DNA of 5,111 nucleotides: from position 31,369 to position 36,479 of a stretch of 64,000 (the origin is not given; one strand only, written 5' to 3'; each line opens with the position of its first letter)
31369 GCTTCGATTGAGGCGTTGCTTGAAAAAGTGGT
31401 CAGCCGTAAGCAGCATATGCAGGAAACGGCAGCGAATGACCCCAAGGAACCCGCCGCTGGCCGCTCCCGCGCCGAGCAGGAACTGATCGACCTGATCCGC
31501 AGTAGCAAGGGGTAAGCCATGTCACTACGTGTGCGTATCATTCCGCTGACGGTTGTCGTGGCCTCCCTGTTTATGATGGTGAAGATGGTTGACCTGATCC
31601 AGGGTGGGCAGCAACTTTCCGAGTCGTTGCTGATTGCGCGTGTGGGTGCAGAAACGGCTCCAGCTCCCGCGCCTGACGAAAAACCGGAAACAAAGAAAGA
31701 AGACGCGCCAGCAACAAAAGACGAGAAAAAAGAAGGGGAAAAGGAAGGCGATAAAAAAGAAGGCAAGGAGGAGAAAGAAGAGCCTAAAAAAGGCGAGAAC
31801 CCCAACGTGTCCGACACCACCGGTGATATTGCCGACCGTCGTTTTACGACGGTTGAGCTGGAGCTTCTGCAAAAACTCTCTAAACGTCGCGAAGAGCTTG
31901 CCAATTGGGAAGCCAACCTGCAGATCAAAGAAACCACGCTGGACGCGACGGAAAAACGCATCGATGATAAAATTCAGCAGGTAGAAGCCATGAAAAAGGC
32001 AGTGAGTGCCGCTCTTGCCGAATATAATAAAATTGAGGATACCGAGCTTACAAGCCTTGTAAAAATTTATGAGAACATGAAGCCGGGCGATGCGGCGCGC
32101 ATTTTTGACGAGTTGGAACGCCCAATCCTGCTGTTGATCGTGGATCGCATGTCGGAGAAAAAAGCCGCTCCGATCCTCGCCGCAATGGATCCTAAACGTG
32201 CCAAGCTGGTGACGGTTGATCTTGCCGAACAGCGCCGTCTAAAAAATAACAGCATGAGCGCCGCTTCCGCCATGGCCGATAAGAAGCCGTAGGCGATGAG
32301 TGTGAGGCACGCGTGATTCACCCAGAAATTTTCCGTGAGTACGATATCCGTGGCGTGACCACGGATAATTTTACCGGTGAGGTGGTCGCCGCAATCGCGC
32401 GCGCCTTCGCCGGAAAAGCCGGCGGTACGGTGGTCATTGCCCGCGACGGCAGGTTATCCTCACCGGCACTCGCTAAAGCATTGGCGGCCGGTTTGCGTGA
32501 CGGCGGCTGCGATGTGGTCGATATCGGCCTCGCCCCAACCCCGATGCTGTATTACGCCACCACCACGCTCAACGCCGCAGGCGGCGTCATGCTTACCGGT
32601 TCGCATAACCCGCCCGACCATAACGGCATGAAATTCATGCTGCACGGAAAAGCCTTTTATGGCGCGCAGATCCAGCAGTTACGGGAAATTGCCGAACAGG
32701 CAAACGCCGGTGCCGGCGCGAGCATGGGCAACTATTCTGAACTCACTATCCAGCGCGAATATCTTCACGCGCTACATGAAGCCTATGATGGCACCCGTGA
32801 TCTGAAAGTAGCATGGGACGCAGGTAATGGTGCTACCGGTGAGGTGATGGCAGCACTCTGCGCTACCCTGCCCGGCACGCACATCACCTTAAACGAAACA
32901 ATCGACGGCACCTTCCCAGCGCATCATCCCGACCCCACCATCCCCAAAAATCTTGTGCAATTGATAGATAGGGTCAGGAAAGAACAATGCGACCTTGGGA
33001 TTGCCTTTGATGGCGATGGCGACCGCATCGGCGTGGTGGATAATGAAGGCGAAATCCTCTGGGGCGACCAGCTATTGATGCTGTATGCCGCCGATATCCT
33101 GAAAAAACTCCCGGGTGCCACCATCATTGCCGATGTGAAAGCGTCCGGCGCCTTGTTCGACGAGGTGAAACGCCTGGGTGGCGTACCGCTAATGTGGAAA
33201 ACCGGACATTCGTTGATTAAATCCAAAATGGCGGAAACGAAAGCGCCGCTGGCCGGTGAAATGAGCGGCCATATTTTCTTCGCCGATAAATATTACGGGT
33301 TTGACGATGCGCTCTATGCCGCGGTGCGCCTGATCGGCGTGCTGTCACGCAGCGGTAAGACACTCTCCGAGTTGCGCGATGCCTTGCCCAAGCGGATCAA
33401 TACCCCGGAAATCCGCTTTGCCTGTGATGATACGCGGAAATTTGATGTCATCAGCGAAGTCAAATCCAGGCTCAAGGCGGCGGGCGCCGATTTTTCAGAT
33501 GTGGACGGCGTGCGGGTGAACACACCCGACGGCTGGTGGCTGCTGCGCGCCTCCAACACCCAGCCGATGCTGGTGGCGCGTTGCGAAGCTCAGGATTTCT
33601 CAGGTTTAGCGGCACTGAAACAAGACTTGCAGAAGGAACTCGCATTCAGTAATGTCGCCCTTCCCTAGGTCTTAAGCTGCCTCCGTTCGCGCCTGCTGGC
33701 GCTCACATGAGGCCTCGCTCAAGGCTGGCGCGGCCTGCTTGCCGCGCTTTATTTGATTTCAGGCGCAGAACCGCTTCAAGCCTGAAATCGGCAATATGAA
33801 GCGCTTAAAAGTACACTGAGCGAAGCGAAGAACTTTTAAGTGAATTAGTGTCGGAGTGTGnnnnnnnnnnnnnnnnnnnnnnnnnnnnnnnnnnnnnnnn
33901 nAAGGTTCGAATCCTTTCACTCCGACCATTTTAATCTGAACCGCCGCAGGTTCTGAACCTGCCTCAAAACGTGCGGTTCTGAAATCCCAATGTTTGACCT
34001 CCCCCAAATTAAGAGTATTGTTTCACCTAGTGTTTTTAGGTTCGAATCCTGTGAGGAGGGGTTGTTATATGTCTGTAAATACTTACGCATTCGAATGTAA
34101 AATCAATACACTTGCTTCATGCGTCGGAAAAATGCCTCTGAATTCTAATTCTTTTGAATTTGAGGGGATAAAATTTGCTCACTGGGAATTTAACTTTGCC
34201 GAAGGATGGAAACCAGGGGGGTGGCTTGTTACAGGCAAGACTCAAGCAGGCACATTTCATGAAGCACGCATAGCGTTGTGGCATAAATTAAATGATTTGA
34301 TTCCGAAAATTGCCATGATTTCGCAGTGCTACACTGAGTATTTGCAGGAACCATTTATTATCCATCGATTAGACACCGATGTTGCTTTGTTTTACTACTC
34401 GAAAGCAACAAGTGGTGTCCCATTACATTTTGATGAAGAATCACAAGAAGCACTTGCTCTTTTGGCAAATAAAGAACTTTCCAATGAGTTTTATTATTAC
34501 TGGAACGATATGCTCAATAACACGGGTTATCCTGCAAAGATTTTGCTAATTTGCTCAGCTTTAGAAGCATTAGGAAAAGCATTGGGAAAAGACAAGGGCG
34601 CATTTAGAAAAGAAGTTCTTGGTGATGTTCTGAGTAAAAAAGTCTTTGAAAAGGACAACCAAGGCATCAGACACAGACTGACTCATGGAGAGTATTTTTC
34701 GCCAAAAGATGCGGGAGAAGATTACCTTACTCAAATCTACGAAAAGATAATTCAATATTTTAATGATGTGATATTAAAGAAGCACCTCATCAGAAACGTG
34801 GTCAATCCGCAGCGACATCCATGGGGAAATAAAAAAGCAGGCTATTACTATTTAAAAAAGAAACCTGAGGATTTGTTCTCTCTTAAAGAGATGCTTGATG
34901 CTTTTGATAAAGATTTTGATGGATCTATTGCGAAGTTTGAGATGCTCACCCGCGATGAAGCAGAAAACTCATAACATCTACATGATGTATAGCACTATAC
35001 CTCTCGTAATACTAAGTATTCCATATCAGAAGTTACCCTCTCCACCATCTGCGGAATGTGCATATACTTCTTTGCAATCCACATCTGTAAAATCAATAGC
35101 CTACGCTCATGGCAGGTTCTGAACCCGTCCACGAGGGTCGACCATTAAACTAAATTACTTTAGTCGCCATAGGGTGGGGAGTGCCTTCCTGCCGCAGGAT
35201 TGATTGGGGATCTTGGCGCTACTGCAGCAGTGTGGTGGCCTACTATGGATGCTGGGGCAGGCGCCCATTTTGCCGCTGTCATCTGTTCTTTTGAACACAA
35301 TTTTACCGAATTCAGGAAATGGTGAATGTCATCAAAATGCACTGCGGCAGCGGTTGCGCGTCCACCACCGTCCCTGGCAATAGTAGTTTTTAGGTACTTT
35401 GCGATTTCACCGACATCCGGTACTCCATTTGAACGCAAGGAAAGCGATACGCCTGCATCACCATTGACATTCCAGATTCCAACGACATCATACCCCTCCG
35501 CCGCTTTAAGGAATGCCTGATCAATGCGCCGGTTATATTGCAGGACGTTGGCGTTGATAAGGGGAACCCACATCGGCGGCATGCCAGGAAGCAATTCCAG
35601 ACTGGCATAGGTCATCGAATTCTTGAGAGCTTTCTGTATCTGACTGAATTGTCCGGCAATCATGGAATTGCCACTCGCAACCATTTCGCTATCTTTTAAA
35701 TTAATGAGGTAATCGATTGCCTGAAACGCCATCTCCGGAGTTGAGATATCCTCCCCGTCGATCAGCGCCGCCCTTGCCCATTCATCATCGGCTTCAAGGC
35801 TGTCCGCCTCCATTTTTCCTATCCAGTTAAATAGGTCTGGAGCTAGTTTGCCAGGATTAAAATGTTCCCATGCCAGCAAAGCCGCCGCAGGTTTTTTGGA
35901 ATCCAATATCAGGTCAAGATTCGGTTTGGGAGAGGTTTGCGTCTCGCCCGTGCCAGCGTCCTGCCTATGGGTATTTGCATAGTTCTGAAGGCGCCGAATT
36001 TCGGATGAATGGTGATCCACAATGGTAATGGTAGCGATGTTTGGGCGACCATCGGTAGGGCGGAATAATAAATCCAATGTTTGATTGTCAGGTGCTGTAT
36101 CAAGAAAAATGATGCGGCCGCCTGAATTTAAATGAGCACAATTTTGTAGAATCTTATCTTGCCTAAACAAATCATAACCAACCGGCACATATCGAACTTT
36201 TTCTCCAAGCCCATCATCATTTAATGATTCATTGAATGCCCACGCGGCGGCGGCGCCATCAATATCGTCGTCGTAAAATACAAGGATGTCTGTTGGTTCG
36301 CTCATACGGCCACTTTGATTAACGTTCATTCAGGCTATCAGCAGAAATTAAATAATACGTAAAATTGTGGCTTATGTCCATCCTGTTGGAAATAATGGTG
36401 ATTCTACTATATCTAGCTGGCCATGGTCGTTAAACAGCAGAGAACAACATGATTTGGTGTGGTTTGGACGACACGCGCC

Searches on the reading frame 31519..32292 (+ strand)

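Call 3: search_protein_families(library=pfam, proteins=[window:31519-32292:+], max_evalue=0.1)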
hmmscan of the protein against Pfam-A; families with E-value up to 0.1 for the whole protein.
window:31519-32292:+ (257 aa): 4 families
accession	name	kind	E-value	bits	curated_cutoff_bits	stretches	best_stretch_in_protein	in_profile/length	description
PF03448.22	MgtE_N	-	1.1e-05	26.3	25.9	1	172-231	10-69/102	MgtE intracellular N domain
PF07072.16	ZapD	-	0.0007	19.8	27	1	113-168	42-97/210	Cell division protein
PF17078.10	SHE3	-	0.005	17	30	1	106-190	65-148/228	SWI5-dependent HO expression protein 3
PF18208.6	NES_C_h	-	0.018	15.7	26.6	1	117-175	23-77/109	Nicking enzyme C-terminal middle helical domain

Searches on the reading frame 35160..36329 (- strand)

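Call 28: search_protein_families(library=pfam, proteins=[window:35160-36329:-], max_evalue=0.001)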
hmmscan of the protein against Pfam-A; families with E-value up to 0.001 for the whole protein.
window:35160-36329:- (389 aa): 1 family
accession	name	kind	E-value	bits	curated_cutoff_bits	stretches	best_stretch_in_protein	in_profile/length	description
PF02272.25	DHHA1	-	4.3e-06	27.6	25.9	1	274-334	25-85/102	DHHA1 domain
